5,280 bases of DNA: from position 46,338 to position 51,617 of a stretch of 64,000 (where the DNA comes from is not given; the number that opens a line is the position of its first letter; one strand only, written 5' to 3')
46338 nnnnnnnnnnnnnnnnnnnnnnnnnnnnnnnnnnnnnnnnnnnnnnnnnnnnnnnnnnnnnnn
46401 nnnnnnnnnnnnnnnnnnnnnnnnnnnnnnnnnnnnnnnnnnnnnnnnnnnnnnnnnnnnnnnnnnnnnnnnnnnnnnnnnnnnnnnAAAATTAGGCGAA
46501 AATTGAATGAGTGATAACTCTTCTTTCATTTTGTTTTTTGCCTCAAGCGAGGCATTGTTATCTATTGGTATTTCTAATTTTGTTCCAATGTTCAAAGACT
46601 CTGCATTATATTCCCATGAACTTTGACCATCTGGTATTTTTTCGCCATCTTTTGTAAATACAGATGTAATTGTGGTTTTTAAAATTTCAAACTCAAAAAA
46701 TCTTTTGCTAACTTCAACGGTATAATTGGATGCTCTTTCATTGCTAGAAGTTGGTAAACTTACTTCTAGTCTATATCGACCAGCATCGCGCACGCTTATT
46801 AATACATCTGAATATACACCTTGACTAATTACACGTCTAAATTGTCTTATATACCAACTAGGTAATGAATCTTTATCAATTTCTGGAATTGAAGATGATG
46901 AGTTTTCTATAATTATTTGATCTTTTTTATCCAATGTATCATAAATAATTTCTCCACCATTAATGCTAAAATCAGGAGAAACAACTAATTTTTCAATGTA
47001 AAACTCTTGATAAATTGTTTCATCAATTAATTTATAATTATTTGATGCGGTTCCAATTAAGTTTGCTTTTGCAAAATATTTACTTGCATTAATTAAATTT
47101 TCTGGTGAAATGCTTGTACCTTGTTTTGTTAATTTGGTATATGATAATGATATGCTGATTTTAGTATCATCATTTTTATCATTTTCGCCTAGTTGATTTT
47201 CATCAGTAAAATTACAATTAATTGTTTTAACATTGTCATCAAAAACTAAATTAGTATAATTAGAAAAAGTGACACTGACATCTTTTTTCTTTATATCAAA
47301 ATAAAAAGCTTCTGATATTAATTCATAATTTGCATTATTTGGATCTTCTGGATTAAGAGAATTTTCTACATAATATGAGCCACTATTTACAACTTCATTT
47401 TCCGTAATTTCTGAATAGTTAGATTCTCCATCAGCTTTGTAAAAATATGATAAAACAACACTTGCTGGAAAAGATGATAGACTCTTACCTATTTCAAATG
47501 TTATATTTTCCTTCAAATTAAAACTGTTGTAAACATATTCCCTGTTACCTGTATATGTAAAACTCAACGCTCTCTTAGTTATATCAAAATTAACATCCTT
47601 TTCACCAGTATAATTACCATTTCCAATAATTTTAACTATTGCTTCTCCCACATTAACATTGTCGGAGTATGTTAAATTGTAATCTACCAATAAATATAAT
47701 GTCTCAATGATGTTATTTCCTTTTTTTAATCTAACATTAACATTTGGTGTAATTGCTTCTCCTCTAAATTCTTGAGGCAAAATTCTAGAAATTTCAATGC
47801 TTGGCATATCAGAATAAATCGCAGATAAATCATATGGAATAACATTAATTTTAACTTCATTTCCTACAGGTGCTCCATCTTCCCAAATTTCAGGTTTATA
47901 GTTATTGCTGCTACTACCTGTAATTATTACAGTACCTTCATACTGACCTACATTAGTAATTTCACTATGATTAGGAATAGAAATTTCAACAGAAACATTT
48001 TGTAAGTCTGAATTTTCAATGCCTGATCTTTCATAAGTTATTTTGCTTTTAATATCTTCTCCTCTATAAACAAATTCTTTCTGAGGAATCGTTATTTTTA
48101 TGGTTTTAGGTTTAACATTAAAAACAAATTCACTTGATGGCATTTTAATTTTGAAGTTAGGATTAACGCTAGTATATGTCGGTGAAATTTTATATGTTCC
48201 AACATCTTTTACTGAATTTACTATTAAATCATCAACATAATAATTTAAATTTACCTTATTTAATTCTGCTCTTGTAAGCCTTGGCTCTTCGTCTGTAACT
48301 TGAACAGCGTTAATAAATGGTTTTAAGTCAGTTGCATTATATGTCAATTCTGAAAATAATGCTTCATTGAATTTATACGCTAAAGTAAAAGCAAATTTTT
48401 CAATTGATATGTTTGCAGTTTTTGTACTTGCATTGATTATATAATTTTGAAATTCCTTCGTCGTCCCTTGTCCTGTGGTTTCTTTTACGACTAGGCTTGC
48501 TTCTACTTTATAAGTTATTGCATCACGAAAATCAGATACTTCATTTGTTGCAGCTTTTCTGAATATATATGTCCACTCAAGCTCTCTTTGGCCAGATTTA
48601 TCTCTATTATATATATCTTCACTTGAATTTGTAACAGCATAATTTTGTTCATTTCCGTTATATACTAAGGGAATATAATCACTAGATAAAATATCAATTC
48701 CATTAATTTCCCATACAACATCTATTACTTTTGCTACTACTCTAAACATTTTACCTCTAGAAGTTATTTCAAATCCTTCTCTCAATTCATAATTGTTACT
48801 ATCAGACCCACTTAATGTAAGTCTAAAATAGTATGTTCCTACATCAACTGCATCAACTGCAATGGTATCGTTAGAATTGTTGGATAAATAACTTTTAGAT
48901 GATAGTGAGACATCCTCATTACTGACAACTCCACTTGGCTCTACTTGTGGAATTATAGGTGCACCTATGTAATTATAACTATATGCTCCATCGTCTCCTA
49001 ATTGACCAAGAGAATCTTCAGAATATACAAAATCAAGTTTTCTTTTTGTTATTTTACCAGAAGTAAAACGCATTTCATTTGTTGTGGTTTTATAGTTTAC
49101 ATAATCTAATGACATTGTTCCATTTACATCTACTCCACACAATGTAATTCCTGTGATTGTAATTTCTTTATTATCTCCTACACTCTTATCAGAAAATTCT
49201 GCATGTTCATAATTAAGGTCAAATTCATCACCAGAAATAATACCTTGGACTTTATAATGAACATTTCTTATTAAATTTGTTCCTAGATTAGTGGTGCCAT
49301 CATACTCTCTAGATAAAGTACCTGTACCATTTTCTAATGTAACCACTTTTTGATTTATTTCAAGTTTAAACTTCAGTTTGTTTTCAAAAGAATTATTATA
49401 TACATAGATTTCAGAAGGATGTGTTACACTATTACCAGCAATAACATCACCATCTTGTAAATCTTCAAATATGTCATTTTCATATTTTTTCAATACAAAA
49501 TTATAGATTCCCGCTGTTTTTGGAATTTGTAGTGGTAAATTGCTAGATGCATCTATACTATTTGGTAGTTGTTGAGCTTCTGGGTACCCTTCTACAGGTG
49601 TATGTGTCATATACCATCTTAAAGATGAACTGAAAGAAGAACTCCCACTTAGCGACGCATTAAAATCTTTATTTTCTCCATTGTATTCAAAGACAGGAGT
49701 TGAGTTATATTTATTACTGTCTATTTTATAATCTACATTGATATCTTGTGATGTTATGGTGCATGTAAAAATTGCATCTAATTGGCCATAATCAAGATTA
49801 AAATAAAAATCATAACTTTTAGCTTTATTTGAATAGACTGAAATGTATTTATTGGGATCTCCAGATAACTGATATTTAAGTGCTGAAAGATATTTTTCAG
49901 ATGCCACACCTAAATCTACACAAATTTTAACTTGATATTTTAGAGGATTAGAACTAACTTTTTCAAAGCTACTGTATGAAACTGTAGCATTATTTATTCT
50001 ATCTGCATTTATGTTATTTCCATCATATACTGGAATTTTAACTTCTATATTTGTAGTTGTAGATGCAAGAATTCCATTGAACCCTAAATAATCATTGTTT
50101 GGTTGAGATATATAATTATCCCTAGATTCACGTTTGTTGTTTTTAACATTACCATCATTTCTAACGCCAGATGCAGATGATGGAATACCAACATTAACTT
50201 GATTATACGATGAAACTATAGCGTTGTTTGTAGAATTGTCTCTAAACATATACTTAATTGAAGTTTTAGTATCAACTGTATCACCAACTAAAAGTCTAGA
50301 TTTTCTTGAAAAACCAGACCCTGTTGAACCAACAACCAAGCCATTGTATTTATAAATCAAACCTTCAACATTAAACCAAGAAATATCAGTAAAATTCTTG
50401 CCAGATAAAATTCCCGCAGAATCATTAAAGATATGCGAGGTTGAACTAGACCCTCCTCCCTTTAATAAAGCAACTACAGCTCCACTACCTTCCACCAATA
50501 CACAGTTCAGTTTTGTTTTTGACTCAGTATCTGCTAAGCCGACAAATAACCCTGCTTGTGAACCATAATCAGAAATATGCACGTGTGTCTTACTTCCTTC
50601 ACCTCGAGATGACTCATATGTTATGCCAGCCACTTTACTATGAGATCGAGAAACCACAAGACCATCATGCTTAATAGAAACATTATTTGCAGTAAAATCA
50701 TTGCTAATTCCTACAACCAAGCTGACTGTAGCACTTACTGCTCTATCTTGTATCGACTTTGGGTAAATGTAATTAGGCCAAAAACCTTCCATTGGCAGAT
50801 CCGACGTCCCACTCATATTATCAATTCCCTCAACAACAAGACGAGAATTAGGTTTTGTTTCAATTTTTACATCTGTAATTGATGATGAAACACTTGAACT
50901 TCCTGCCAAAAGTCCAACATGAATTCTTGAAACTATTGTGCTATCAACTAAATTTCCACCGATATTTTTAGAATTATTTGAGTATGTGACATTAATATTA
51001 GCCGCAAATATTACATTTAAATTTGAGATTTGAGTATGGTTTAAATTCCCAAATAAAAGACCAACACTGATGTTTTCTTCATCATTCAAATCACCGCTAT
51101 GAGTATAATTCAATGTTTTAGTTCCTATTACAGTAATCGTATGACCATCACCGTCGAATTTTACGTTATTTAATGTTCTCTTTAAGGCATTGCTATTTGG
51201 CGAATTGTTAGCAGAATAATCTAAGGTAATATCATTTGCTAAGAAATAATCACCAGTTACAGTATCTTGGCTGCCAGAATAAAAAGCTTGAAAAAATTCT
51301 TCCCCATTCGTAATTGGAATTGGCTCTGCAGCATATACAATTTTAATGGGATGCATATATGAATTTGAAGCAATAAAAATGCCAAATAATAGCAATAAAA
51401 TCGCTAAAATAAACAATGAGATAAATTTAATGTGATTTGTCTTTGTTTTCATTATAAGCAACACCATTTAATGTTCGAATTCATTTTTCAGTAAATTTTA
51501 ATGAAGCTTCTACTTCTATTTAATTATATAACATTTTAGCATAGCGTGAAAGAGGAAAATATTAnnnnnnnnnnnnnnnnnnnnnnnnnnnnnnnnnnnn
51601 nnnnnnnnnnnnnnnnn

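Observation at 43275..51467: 2730-aa tail-anchored GLUG/MBG-repeat surface protein occupying 13% of the window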

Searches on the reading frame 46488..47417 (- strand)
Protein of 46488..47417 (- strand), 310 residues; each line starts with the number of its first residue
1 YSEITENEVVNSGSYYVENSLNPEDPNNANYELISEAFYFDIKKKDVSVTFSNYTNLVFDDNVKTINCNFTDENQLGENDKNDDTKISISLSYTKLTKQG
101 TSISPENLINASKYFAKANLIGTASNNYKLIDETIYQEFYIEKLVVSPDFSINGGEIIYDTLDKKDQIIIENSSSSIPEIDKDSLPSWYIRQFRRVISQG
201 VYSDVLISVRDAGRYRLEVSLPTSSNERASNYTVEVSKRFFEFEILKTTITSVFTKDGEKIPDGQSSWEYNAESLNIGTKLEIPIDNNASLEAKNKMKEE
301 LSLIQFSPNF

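Call 28: search_protein_families(library=pfam, max_evalue=10, proteins=[window:46488-47417:-])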
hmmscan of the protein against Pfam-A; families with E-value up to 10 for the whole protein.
seq(310 aa): 1 family
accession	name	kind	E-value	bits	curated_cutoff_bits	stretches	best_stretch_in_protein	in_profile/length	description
PF11754.14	Velvet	-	0.096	13.1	25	1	207-255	161-204/237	Velvet factor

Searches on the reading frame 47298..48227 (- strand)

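Call 28: search_protein_families(library=pfam, max_evalue=10, proteins=[window:47298-48227:-])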
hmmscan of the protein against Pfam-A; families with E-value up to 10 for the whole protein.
seq(310 aa): 1 family
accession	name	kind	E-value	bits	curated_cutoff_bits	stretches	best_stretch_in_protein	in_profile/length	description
PF04969.22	CS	-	0.026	15.9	21.3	1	207-242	23-58/78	CS domain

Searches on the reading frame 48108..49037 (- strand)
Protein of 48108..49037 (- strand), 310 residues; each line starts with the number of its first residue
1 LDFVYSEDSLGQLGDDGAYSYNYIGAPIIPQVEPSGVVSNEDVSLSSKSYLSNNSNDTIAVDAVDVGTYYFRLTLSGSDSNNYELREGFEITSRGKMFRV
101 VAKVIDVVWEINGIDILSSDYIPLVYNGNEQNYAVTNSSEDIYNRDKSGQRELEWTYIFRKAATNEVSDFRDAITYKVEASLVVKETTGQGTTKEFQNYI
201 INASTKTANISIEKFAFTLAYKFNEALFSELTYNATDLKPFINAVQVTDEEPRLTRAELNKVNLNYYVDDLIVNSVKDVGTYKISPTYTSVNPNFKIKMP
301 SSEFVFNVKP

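Call 28: search_protein_families(library=pfam, max_evalue=10, proteins=[window:48108-49037:-])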
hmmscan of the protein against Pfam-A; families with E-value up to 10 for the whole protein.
seq(310 aa): 2 families
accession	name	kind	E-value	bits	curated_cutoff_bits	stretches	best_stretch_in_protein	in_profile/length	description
PF22352.2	K319L-like_PKD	-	0.067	13.7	27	1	46-82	39-75/84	K319L-like, PKD domain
PF18657.6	YDG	-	0.21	12.3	25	1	34-85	34-80/85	YDG domain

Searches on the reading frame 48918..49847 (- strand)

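Call 28: search_protein_families(library=pfam, max_evalue=10, proteins=[window:48918-49847:-])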
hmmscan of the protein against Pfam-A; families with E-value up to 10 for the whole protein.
seq(310 aa): 1 family
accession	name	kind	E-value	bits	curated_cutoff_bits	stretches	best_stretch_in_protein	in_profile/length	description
PF18657.6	YDG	-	1e-09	38.9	25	1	166-244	2-73/85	YDG domain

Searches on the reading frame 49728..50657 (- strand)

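Call 28: search_protein_families(library=pfam, max_evalue=10, proteins=[window:49728-50657:-])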
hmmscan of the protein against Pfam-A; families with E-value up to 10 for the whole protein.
seq(310 aa): 3 families
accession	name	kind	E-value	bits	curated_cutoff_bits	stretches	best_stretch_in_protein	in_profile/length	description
PF06232.16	ATS3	-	0.041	14.2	27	1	199-288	29-112/125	Embryo-specific protein 3, (ATS3)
PF23064.1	CUB_M02D8_5_5th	-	0.046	14.2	27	1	200-230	43-72/112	M02D8_5-like, fifth CUB domain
PF06240.19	COXG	-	0.2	11.8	22.2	0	36-100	44-111/140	Carbon monoxide dehydrogenase subunit G (CoxG)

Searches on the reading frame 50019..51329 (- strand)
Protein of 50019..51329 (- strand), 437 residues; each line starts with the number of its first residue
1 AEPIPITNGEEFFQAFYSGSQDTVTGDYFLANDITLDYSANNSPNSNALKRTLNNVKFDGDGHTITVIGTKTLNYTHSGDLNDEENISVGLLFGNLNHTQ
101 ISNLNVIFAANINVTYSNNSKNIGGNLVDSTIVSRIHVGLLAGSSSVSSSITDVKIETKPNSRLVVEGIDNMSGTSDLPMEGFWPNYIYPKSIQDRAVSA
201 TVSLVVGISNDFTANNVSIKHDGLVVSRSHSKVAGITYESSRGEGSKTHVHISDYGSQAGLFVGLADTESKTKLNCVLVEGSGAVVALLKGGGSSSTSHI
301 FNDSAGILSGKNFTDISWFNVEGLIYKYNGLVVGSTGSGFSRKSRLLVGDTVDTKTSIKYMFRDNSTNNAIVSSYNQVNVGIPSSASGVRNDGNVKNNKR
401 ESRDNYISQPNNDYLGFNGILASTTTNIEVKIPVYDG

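Call 22: find_homologous_proteins(query=window:50019-51329:-, max_evalue=0.01)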
Query seq(437 aa) (437 aa): 1 proteins with E <= 0.01 among 8000 candidates.
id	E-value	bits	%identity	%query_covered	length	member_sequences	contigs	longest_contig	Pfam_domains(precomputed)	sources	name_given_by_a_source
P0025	7.4e-99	350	51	84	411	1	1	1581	-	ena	-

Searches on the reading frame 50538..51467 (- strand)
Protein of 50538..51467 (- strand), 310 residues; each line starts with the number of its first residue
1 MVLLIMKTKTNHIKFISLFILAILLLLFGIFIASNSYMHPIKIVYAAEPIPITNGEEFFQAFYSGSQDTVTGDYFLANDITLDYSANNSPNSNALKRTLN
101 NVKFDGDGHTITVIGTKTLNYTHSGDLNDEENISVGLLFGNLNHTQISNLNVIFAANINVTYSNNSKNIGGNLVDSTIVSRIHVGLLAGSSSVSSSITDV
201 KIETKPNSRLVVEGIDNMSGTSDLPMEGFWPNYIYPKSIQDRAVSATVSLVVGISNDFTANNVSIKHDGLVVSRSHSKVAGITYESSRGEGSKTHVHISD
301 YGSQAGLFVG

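Call 28: search_protein_families(library=pfam, max_evalue=10, proteins=[window:50538-51467:-])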
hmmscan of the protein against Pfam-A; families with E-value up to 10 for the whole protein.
seq(310 aa): 1 family
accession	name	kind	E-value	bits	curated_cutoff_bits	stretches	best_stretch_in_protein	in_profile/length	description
PF20585.4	Pectate_lyase_5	-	8.5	7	24.3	1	67-171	15-122/126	Putative pectate lyase-like adhesive domain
